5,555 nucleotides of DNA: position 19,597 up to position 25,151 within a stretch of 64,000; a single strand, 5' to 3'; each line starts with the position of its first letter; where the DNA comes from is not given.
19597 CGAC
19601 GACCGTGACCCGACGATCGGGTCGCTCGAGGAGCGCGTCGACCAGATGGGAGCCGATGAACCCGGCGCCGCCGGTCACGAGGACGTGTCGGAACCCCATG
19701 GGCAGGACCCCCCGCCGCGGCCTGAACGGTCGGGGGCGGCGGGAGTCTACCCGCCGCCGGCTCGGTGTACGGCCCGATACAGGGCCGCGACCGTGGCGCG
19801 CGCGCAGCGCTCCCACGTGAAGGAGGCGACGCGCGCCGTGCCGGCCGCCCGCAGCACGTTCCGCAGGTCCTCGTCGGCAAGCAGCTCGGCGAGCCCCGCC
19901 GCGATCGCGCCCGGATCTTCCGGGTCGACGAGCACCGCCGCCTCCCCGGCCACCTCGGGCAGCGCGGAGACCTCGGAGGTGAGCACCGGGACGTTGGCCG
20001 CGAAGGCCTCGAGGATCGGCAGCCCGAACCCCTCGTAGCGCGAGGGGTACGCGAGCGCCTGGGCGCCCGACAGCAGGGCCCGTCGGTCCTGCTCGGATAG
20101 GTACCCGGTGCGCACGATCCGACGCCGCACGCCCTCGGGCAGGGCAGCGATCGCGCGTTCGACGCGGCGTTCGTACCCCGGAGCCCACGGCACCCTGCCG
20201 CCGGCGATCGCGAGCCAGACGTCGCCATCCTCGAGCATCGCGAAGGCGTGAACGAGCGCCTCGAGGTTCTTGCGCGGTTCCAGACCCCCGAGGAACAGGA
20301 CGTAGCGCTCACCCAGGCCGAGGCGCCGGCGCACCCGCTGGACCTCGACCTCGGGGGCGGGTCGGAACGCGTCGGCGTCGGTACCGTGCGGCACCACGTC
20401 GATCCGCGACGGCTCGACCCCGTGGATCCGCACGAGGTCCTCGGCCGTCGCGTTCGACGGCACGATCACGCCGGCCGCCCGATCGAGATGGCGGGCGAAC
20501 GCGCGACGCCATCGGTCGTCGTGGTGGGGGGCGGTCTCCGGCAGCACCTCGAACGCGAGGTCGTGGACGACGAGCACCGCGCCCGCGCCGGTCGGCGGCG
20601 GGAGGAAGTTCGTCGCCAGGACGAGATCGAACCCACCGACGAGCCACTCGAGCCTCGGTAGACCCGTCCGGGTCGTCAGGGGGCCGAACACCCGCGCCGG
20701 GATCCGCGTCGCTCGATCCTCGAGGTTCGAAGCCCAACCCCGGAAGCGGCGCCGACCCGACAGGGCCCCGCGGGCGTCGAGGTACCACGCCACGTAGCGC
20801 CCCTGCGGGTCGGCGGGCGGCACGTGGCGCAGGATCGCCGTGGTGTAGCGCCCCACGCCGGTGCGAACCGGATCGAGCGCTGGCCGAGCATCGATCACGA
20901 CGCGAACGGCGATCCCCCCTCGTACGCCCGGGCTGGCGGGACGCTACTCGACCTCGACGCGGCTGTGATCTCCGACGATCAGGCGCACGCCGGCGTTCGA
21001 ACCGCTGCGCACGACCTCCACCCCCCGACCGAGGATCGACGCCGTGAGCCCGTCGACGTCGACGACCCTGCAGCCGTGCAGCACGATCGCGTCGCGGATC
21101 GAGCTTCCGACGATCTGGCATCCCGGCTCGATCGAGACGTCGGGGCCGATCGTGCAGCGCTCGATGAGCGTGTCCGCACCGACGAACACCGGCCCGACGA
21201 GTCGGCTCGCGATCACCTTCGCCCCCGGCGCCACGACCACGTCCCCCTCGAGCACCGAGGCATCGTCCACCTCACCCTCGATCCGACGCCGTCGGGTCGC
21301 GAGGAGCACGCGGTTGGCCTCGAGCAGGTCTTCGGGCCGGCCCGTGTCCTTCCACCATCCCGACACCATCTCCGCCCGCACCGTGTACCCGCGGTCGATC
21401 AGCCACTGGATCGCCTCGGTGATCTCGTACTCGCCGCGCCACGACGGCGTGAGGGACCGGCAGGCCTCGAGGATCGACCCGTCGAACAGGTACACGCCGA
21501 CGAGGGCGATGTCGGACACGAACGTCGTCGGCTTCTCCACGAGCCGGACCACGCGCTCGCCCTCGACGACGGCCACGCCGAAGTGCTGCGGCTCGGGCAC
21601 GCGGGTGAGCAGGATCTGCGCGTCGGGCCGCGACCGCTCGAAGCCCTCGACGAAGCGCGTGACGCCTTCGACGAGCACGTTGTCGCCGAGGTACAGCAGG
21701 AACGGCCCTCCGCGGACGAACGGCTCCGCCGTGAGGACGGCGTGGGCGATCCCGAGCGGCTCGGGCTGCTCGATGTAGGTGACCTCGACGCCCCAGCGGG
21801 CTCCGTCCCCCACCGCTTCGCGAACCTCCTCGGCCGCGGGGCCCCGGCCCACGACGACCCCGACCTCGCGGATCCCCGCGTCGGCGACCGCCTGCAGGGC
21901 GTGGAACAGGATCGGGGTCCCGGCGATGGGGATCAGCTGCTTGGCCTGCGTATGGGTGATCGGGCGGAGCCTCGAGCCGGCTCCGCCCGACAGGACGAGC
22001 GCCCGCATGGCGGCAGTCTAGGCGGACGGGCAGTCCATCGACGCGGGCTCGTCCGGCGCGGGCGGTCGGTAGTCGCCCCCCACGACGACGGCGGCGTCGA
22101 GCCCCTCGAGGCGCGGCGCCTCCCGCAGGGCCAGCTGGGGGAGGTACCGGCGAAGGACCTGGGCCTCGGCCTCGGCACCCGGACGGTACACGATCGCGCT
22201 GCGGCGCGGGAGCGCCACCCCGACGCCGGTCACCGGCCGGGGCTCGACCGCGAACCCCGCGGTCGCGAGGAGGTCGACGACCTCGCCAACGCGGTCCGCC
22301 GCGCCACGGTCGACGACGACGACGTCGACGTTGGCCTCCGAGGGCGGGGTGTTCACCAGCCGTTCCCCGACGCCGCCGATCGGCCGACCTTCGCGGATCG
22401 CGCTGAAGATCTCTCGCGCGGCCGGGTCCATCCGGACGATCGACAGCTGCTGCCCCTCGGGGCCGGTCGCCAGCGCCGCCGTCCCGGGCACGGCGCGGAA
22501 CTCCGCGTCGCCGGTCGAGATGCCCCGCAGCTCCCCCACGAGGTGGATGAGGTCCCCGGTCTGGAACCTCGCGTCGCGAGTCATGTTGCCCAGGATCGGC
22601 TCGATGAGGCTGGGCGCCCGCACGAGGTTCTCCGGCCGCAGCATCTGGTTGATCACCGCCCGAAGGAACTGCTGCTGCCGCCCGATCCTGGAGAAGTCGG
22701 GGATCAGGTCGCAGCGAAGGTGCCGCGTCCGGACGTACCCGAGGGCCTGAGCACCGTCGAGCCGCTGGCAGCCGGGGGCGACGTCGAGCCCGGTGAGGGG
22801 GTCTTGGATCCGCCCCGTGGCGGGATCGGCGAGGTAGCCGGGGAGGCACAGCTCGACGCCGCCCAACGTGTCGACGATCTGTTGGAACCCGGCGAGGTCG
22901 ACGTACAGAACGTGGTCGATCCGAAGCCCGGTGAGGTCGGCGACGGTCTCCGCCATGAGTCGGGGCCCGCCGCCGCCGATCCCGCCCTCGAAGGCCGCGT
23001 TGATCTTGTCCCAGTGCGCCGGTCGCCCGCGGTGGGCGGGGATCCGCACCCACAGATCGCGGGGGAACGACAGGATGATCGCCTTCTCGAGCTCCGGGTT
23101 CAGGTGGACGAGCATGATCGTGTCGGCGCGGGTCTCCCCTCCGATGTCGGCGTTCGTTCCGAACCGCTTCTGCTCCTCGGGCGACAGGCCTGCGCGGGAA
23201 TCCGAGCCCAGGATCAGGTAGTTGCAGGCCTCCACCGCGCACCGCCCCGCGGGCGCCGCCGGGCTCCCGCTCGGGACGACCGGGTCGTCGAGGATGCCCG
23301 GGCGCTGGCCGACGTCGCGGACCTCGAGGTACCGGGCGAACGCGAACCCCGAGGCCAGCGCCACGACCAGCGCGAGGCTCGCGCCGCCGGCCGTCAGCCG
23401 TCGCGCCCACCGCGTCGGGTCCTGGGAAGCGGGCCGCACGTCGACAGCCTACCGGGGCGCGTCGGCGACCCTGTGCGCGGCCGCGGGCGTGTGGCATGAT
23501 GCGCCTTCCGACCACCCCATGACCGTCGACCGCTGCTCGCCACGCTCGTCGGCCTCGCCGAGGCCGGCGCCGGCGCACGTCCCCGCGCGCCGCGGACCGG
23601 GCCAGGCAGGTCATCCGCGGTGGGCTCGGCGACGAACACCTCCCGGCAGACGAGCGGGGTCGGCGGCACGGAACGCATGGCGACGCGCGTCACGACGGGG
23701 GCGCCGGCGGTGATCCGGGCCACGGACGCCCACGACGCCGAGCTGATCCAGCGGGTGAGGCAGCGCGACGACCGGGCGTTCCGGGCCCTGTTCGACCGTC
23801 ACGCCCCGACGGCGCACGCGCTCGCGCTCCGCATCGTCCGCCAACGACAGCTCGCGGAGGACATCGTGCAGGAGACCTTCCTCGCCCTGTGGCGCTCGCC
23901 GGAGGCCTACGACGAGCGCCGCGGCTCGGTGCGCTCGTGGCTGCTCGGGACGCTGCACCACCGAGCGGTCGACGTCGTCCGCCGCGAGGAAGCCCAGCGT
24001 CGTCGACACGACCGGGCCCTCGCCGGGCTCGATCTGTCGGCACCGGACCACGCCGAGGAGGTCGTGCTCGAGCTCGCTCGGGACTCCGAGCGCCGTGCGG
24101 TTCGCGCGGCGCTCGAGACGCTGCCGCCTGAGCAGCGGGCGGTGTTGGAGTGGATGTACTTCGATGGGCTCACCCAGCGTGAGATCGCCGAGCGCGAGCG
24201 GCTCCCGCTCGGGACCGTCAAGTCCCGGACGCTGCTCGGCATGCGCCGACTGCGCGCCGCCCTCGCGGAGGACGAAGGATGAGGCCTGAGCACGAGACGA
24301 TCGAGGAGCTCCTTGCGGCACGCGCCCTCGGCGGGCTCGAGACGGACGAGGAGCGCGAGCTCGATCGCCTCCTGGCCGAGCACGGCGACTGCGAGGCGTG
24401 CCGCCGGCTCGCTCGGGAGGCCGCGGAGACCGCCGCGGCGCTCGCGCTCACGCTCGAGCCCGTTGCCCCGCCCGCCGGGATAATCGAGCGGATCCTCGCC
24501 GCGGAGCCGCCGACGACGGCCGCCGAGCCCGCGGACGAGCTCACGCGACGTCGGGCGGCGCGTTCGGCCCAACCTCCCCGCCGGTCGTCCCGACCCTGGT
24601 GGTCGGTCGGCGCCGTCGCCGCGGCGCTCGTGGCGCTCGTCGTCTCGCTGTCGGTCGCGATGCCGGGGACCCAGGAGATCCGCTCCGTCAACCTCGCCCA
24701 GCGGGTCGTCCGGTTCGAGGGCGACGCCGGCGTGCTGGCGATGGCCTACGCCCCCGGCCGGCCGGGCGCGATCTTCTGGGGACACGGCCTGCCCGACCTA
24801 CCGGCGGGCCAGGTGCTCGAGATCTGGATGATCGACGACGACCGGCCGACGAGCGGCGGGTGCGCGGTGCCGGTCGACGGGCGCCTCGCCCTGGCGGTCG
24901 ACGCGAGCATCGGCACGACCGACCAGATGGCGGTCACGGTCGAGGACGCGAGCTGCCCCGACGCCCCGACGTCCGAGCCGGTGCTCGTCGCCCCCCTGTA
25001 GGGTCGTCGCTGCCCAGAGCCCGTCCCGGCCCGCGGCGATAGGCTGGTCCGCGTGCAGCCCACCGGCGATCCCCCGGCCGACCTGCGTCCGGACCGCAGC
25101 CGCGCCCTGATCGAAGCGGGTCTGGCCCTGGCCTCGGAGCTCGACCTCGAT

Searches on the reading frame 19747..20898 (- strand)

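Call 88: search_protein_families(library=pfam, proteins=[window:19747-20898:-], max_evalue=0.0001)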
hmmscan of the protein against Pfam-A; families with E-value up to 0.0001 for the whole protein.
window:19747-20898:- (383 aa): 5 families
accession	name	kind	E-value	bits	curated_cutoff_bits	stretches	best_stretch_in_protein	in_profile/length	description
PF00534.26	Glycos_transf_1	-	3.8e-29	101.9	26.4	1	192-354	10-170/172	Glycosyl transferases group 1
PF13692.12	Glyco_trans_1_4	-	1.8e-25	90.3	27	1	198-342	2-142/142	Glycosyl transferases group 1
PF13439.12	Glyco_transf_4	-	5e-11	43.4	28.5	1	80-176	61-169/170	Glycosyltransferase Family 4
PF20706.3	GT4-conflict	-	6.2e-10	39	26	1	177-316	176-319/385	Family 4 Glycosyltransferase in conflict systems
PF13524.12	Glyco_trans_1_2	-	1.5e-05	25.4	25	1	245-368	27-141/144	Glycosyl transferase-like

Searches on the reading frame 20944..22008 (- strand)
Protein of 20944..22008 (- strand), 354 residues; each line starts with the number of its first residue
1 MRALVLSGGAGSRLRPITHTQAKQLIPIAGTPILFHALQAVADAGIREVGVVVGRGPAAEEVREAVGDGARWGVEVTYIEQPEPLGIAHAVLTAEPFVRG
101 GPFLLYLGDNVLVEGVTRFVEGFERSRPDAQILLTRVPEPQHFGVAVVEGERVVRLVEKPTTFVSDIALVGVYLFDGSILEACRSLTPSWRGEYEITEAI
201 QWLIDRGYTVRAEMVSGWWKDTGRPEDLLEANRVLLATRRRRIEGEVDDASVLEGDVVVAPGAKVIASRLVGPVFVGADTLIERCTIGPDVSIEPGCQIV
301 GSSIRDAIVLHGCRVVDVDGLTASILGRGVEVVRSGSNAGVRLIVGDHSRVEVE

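Call 88: search_protein_families(library=pfam, proteins=[window:20944-22008:-], max_evalue=0.0001)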
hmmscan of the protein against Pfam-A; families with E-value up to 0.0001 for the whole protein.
window:20944-22008:- (354 aa): 2 families
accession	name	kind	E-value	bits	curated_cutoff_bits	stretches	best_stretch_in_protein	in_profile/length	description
PF00483.29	NTP_transferase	-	2.3e-50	171.9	21.2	1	3-235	2-242/245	Nucleotidyl transferase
PF12804.13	NTP_transf_3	-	2e-11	44.8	27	1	3-130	1-118/160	MobA-like NTP transferase domain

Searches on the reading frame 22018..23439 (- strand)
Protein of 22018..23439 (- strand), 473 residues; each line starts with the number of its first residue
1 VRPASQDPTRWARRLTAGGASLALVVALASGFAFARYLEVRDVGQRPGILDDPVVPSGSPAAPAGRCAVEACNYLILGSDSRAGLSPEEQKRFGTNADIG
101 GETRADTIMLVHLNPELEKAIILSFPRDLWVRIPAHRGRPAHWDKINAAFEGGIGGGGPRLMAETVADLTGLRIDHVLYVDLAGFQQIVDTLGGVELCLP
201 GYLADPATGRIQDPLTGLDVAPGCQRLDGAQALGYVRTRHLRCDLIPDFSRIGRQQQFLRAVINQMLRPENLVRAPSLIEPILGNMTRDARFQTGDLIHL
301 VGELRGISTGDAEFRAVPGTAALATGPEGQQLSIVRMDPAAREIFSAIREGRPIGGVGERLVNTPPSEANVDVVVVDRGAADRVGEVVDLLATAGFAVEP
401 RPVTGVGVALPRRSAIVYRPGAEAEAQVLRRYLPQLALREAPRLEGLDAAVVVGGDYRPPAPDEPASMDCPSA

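Call 66: search_protein_families(library=pfam, proteins=[window:22018-23439:-], max_evalue=0.01)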
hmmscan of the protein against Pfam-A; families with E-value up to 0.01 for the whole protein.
window:22018-23439:- (473 aa): 2 families
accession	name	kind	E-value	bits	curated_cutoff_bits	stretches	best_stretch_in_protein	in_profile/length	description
PF03816.19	LytR_cpsA_psr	-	2.2e-39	135.4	24.6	1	104-267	1-149/150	LytR_cpsA_psr family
PF13399.11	LytR_C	-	5.4e-05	24.5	22.2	1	381-457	13-86/86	LytR cell envelope-related transcriptional attenuator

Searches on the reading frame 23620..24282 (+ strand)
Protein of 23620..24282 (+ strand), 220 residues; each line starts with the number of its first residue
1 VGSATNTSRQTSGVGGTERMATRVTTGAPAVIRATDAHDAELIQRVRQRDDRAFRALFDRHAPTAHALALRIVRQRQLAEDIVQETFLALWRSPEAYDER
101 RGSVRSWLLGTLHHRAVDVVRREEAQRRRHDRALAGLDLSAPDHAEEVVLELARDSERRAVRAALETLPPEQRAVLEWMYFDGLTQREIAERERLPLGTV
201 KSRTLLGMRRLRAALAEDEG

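Call 66: search_protein_families(library=pfam, proteins=[window:23620-24282:+], max_evalue=0.01)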
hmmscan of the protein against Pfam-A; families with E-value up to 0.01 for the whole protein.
window:23620-24282:+ (220 aa): 4 families
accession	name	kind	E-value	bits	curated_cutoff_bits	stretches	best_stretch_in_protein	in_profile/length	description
PF04542.20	Sigma70_r2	-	6.5e-18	64.7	24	1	57-124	1-69/71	Sigma-70 region 2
PF08281.18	Sigma70_r4_2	-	3.2e-14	52.7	25.7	1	159-211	2-54/54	Sigma-70, region 4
PF04545.22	Sigma70_r4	-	1.2e-12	47.6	24.1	1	164-213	1-50/50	Sigma-70, region 4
PF07638.17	Sigma70_ECF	-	1.9e-05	25.1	21.1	1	40-203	5-171/185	ECF sigma factor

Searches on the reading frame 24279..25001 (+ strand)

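Call 66: search_protein_families(library=pfam, proteins=[window:24279-25001:+], max_evalue=0.01)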
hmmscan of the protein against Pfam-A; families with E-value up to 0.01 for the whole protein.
window:24279-25001:+ (240 aa): 2 families
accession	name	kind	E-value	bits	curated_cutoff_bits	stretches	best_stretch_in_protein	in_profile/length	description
PF10099.14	RskA_C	-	4.9e-12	46.7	29.4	1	112-235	3-135/135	Anti-sigma-K factor rskA, C-terminal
PF11859.13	DUF3379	-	0.0082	15.9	33.2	0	28-144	18-112/232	Protein of unknown function (DUF3379)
